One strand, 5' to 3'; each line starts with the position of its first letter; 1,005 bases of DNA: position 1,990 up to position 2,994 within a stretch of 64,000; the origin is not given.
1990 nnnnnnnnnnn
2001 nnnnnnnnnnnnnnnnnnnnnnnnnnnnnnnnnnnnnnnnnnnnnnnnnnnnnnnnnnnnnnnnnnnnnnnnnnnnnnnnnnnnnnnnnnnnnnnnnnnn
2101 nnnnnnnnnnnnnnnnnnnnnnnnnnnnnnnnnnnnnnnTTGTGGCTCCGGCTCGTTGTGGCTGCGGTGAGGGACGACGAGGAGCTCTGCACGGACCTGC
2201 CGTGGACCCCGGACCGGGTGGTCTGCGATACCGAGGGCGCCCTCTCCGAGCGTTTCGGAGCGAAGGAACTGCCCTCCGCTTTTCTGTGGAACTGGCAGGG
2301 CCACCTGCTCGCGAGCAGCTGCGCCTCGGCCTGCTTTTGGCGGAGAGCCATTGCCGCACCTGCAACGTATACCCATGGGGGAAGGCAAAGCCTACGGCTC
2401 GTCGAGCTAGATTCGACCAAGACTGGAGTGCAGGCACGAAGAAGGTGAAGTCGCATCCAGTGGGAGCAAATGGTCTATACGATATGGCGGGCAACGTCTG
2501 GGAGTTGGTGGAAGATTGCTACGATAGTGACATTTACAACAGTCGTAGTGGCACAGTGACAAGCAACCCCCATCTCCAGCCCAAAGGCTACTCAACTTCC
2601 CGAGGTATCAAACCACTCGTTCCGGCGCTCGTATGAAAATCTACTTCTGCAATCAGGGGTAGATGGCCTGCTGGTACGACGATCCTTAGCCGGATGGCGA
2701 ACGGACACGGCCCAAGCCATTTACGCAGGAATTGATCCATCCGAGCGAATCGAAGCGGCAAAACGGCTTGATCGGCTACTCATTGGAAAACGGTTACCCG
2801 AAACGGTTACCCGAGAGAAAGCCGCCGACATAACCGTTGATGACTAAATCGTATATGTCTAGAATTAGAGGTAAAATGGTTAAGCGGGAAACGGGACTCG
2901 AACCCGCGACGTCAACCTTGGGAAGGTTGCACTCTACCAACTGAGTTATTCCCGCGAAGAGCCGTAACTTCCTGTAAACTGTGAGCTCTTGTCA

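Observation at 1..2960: Remnant integrative island at tRNA-Gly(CCC): VapBC-like toxin-antitoxin + Mrr endonuclease + broken redoxin/FGE gene + integrase tail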

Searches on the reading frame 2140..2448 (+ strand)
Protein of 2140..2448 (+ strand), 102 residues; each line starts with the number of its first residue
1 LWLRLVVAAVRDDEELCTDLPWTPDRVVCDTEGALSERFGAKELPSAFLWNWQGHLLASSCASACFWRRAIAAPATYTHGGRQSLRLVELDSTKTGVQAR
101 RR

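Call 6: search_protein_families(library=pfam, proteins=[window:2140-2448:+], max_evalue=1)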
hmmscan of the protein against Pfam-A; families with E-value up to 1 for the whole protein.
window:2140-2448:+ (102 aa): 0 families

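Call 14: search_protein_families(library=ncbifam, proteins=[window:2152-2448:+], max_evalue=1)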
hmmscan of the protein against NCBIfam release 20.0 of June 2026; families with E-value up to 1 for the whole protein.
window:2152-2448:+ (98 aa): 0 families

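Call 32: search_protein_representatives(protein=window:2140-2448:+)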
Query: 102 residues. Proteins with E-value up to 0.001 (for the whole library): 331; up to 1e-10: 65; up to 1e-30: 0. The best 150 are listed.
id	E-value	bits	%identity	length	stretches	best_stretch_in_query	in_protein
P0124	7.9e-22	93.6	66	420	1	3-64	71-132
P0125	8.8e-20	87.0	61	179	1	3-64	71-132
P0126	2.5e-19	85.5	66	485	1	3-60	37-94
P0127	2.0e-18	82.6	63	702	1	3-59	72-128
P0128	2.3e-16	76.0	61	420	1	3-61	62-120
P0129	4.1e-16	75.2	63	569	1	3-59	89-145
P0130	1.8e-15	73.2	63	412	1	3-59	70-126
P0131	4.3e-15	71.9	60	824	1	2-59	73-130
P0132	1.3e-14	70.4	55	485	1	3-60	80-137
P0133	1.6e-14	70.0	57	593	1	3-60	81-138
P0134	1.8e-14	70.0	60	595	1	3-59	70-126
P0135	2.9e-14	69.3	53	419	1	3-64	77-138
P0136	4.6e-14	68.6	57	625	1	3-60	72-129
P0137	5.1e-14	68.5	60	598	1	3-60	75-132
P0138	5.6e-14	68.3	55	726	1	3-58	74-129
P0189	1.1e-10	57.7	51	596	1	3-59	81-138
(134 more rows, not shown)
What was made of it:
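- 1975..2372 (+): Pseudogene of a secreted thioredoxin-like (TlpA-like) family typical of Myxococcota, high GC. It carries four lesions:
- a deletion of about 16 codons at about 2072 that removes the first Cys of the CXXC motif;
- a 16-nt tandem duplication;
- a deletion of about 93 codons at about 2316;
- truncation at about 2372-2396.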

The start at ATG 1975 is an inference. The best is P0124 (66% identity, E=7.9e-22) (call 32).

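Call 33: search_protein_families(library=pfam, proteins=[P0124, P0125, P0126, P0127, P0128, P0129, P0130, P0131, P0132, P0135], max_evalue=0.001)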
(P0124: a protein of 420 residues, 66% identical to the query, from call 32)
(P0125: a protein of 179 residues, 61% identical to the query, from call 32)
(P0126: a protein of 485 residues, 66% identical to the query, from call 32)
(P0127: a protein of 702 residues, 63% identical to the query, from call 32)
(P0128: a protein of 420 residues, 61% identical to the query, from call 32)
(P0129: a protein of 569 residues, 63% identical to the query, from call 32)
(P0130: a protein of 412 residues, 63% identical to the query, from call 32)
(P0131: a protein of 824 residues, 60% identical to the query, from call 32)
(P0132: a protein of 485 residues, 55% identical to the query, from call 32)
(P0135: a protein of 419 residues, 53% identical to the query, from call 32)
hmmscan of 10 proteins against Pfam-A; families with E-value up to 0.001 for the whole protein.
P0124 (420 aa): 4 families
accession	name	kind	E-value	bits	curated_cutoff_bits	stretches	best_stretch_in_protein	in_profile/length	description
PF00085.26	Thioredoxin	-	1.6e-08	34.9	23.5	1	32-98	14-80/103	Thioredoxin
PF08534.16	Redoxin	-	3.4e-08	33.8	26.6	1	31-116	22-120/148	Redoxin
PF00578.27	AhpC-TSA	-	9.4e-08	32.5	26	1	31-123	19-120/124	AhpC/TSA family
PF13905.12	Thioredoxin_8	-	3.4e-06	27.7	27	1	38-84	2-47/94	Thioredoxin-like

P0125 (179 aa): 4 families
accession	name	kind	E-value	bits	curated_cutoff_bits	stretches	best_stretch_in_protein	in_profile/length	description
PF00085.26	Thioredoxin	-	2.8e-07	30.9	23.5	1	38-93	19-75/103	Thioredoxin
PF00578.27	AhpC-TSA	-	5.4e-06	26.8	26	1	34-124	23-121/124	AhpC/TSA family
PF13905.12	Thioredoxin_8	-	2.3e-05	25.1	27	1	38-117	2-87/94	Thioredoxin-like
PF08534.16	Redoxin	-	3.2e-05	24.2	26.6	1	34-132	26-136/148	Redoxin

P0126 (485 aa): 5 families
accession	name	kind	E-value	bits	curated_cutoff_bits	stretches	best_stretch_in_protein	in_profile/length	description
PF03781.23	FGE-sulfatase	-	1.6e-25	90.6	23.3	1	367-481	3-127/255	Sulfatase-modifying factor enzyme 1-like domain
PF08534.16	Redoxin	-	8.2e-07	29.3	26.6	1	4-85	29-116/148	Redoxin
PF00085.26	Thioredoxin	-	5.9e-06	26.7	23.5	1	8-53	23-67/103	Thioredoxin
PF00578.27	AhpC-TSA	-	0.00015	22.1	26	1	9-88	31-119/124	AhpC/TSA family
PF13905.12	Thioredoxin_8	-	0.00018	22.2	27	1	9-50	7-47/94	Thioredoxin-like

P0127 (702 aa): 5 families
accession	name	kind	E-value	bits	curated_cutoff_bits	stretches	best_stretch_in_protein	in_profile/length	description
PF08238.18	Sel1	-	2.6e-60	199.2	30.7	7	518-551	3-36/36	Sel1 repeat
PF00085.26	Thioredoxin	-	5.3e-08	33.2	23.5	1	39-89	19-70/103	Thioredoxin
PF08534.16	Redoxin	-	3e-06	27.5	26.6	1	40-114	30-117/148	Redoxin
PF00578.27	AhpC-TSA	-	4.8e-06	27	26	1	39-120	26-116/124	AhpC/TSA family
PF13905.12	Thioredoxin_8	-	7.6e-06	26.6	27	1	39-118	2-87/94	Thioredoxin-like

P0128 (420 aa): 4 families
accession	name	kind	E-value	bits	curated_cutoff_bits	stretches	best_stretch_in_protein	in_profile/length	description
PF00085.26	Thioredoxin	-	4.5e-06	27.1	23.5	1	29-76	19-65/103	Thioredoxin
PF00578.27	AhpC-TSA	-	4.8e-06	27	26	1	27-110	25-116/124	AhpC/TSA family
PF13036.11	LpoB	-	0.00015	22.1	22.3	1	124-220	13-113/147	Peptidoglycan-synthase activator LpoB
PF13905.12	Thioredoxin_8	-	0.00045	20.9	27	1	29-68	2-42/94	Thioredoxin-like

P0129 (569 aa): 5 families
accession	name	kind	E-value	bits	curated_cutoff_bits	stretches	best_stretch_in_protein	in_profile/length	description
PF08308.17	PEGA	-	2.8e-13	50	20.8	1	317-385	2-68/71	PEGA domain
PF13036.11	LpoB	-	8.4e-07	29.4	22.3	0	177-248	44-115/147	Peptidoglycan-synthase activator LpoB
PF00085.26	Thioredoxin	-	1.1e-05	25.8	23.5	1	56-92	19-54/103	Thioredoxin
PF08534.16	Redoxin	-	0.00021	21.5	26.6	1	58-105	31-83/148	Redoxin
PF13905.12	Thioredoxin_8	-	0.0004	21.1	27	1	56-95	2-42/94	Thioredoxin-like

P0130 (412 aa): 5 families
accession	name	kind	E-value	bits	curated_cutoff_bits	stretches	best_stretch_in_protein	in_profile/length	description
PF07603.17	Lcl_C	-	2.8e-14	53.8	34.9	1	308-412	8-117/117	Lcl C-terminal domain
PF00085.26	Thioredoxin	-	2.3e-06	28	23.5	1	39-77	21-58/103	Thioredoxin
PF13905.12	Thioredoxin_8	-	3.6e-05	24.4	27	1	37-77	2-43/94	Thioredoxin-like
PF00578.27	AhpC-TSA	-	8.3e-05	23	26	1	40-122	29-120/124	AhpC/TSA family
PF08534.16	Redoxin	-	0.00017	21.9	26.6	1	40-124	32-129/148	Redoxin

P0131 (824 aa): 5 families
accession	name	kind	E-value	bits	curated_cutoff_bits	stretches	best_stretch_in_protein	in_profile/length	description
PF08308.17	PEGA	-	5.1e-26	90.8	20.8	2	387-442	2-57/71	PEGA domain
PF00085.26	Thioredoxin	-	1.1e-05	25.8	23.5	1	42-80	20-57/103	Thioredoxin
PF00578.27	AhpC-TSA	-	1.9e-05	25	26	1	42-119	27-113/124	AhpC/TSA family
PF07603.17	Lcl_C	-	4.4e-05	24.2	34.9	1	547-631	4-96/117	Lcl C-terminal domain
PF13905.12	Thioredoxin_8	-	0.00045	20.9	27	1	41-80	2-42/94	Thioredoxin-like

P0132 (485 aa): 4 families
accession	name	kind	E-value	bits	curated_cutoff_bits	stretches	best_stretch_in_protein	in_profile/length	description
PF08534.16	Redoxin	-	3e-06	27.5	26.6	1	47-119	29-105/148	Redoxin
PF00578.27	AhpC-TSA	-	3.5e-06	27.4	26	1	45-132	25-120/124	AhpC/TSA family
PF00085.26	Thioredoxin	-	9.9e-06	25.9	23.5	1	47-80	19-51/103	Thioredoxin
PF13905.12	Thioredoxin_8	-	0.00033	21.4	27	1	47-87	2-43/94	Thioredoxin-like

P0135 (419 aa): 3 families
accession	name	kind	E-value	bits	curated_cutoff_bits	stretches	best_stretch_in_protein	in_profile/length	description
PF13905.12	Thioredoxin_8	-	2.5e-06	28.2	27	1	44-123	2-87/94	Thioredoxin-like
PF00085.26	Thioredoxin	-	9e-06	26.1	23.5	1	45-83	20-57/103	Thioredoxin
PF00578.27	AhpC-TSA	-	1.8e-05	25.1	26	1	45-122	27-113/124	AhpC/TSA family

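Call 37: search_protein_families(library=pfam, alignment_id=A1, max_evalue=0.001)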
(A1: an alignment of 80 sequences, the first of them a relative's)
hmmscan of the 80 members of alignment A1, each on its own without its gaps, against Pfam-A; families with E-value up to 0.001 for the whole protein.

A. member 1, P0124 (420 aa): 4 families
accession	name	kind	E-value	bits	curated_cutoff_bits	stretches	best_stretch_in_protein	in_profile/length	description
PF00085.26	Thioredoxin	-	1.6e-08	34.9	23.5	1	32-98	14-80/103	Thioredoxin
PF08534.16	Redoxin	-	3.4e-08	33.8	26.6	1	31-116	22-120/148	Redoxin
PF00578.27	AhpC-TSA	-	9.4e-08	32.5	26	1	31-123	19-120/124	AhpC/TSA family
PF13905.12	Thioredoxin_8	-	3.4e-06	27.7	27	1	38-84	2-47/94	Thioredoxin-like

B. families by the number of members that match (of 80 scanned): 39 families (the first 25 are shown)
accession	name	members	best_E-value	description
PF00085.26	Thioredoxin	74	5.6e-09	Thioredoxin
PF00578.27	AhpC-TSA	73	8.3e-09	AhpC/TSA family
PF13905.12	Thioredoxin_8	61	2.5e-06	Thioredoxin-like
PF08534.16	Redoxin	57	1e-08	Redoxin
PF08308.17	PEGA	31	3e-69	PEGA domain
PF03781.23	FGE-sulfatase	13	5.4e-60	Sulfatase-modifying factor enzyme 1-like domain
PF13620.12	CarboxypepD_reg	7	2.8e-19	Carboxypeptidase regulatory-like domain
PF13036.11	LpoB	7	8.4e-07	Peptidoglycan-synthase activator LpoB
PF07603.17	Lcl_C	5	3.2e-18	Lcl C-terminal domain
PF00691.25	OmpA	4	6.1e-24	OmpA family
PF23374.1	Fn3_arc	4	2.7e-05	Archaeal fibronectin-III type-like domain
PF13174.12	TPR_6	3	2.5e-17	Tetratricopeptide repeat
PF07719.23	TPR_2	3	5.6e-08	Tetratricopeptide repeat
PF13424.12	TPR_12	3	6.8e-08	Tetratricopeptide repeat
PF13432.12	TPR_16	3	4.4e-06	Tetratricopeptide repeat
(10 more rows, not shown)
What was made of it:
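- Thioredoxin-FGE fusions are natural (13 of 80, call 37), so the two fragments could still descend from one mosaic gene.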

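Call 74: list_cluster_members(proteins=[P0124, P0125, P0126, P0128, P0130, P0189, P0127, P0129, P0131, P0132])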
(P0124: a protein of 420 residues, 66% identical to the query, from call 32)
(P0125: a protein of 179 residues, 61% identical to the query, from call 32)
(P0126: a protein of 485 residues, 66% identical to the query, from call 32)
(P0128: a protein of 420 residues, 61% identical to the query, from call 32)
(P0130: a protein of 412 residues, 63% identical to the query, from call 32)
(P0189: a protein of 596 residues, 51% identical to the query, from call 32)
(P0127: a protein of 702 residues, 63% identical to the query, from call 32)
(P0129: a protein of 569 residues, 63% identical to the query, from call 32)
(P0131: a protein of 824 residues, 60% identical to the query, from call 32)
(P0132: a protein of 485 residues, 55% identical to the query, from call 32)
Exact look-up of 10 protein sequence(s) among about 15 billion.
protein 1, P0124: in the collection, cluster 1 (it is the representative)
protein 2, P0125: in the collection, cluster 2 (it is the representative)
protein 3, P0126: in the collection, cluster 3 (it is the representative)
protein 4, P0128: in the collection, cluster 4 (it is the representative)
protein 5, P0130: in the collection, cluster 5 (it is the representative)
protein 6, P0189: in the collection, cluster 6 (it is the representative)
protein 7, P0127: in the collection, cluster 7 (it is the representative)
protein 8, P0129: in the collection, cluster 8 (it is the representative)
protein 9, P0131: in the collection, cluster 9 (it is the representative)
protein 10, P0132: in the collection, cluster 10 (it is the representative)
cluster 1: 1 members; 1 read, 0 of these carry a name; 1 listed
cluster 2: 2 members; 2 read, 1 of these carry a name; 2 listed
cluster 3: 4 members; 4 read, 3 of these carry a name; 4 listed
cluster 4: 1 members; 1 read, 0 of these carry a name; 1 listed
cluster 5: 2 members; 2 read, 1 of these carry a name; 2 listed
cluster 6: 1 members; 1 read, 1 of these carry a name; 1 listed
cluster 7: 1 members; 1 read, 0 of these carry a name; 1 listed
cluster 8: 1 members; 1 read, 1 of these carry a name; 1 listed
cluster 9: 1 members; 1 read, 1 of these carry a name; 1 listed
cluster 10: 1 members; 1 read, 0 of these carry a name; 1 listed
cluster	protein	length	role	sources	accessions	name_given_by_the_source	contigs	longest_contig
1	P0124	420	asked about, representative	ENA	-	-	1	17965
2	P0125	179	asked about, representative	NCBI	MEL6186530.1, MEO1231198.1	MAG: TlpA disulfide reductase family protein [Myxococcota bacterium]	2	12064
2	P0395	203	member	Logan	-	-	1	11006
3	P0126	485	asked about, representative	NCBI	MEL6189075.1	MAG: SUMF1/EgtB/PvdO family nonheme iron enzyme, partial [Myxococcota bacterium]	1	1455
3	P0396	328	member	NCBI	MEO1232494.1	MAG: TlpA disulfide reductase family protein [Myxococcota bacterium]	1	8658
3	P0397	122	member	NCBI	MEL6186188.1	MAG: SUMF1/EgtB/PvdO family nonheme iron enzyme, partial [Myxococcota bacterium]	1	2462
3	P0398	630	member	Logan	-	-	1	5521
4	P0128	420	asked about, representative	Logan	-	-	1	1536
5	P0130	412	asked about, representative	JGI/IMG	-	thiol-disulfide isomerase/thioredoxin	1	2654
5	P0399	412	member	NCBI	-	-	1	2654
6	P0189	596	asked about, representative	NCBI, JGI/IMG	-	sulfatase modifying factor 1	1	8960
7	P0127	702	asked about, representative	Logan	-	-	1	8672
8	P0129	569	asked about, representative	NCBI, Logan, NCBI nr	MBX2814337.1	MAG: PEGA domain-containing protein [Myxococcales bacterium] | PEGA domain-containing protein [Myxococcales bacterium]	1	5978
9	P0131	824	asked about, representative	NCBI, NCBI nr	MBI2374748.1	MAG: PEGA domain-containing protein [Deltaproteobacteria bacterium] | PEGA domain-containing protein [Deltaproteobacteria bacterium]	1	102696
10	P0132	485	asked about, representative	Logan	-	-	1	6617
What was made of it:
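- The best hits for the thioredoxin-like remnant are Myxococcota MAG proteins (call 74).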

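Call 76: find_encoding_contigs(protein=P0129, flank=6000, max_places=4)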
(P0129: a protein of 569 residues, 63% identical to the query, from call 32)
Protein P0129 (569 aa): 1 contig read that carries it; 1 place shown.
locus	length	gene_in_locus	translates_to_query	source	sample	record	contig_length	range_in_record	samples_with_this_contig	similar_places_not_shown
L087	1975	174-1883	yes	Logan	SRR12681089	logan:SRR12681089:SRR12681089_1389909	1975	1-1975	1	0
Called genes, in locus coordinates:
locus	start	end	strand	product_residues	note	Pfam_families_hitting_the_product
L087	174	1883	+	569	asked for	PF00085:Thioredoxin (faint), PF13036:LpoB (faint), PF08308:PEGA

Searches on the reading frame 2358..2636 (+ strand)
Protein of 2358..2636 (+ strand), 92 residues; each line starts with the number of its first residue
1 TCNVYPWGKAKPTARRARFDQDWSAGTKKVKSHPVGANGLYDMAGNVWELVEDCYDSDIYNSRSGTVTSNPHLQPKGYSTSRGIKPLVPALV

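Call 14: search_protein_families(library=ncbifam, proteins=[window:2358-2636:+], max_evalue=1)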
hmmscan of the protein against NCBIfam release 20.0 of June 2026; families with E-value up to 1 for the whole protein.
window:2358-2636:+ (92 aa): 5 families
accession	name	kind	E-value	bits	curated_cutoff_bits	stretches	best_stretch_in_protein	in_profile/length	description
TIGR03525.2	GldK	equivalog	4.8e-07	29.4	350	1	15-64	298-347/408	T9SS ring complex lipoprotein PorK/GldK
NF051459.1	pyoverdine_PvdO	equivalog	2.5e-06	26.8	500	1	27-60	191-224/280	dihydropyoverdine dehydrogenase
TIGR03524.1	GldJ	equivalog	4e-05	22.5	458.2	1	20-60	330-370/559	gliding motility lipoprotein GldJ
NF053570.1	AcCoTHIOL_METTL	equivalog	0.035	12.9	600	1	24-66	323-365/385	acetyl-CoA acetyltransferase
TIGR02171.1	Fb_sc_TIGR02171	subfamily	0.039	11.9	544.35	1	23-57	181-220/912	TIGR02171 family lipoprotein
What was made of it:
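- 2370..2579 (+): Internal fragment (about 70 codons) of an FGE-sulfatase (SUMF1/EgtB/PvdO-type) domain gene with host-like GC. NCBI reads 1905-2636 as one intact 243-aa protein (MBX2812260.1), which is a chimeric ORF over debris. NCBIfam gives weak hits to GldK, PvdO and GldJ (call 14).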

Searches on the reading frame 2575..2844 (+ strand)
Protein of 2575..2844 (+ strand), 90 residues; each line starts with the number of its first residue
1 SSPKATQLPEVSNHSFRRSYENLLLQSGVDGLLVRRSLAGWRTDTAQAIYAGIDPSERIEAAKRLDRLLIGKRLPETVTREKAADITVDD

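Call 14: search_protein_families(library=ncbifam, proteins=[window:2575-2844:+], max_evalue=1)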
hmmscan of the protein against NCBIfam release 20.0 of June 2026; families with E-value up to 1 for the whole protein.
window:2575-2844:+ (90 aa): 2 families
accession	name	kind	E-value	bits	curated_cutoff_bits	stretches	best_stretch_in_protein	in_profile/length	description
TIGR02225.1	recomb_XerD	equivalog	0.046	13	329.6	1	9-54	231-275/290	site-specific tyrosine recombinase XerD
NF040815.2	recomb_XerA_Arch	equivalog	0.14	11.7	220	1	9-57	211-258/263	site-specific tyrosine recombinase/integron integrase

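Call 18: find_homologous_proteins(query=window:2575-2844:+, max_evalue=0.01)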
Query window:2575-2844:+: 7 candidates shared short words with the query, none scored E <= 0.01.

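Call 19: search_protein_families(library=pfam, proteins=[window:2575-2844:+], max_evalue=10)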
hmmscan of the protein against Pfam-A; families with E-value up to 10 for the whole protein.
window:2575-2844:+ (90 aa): 0 families
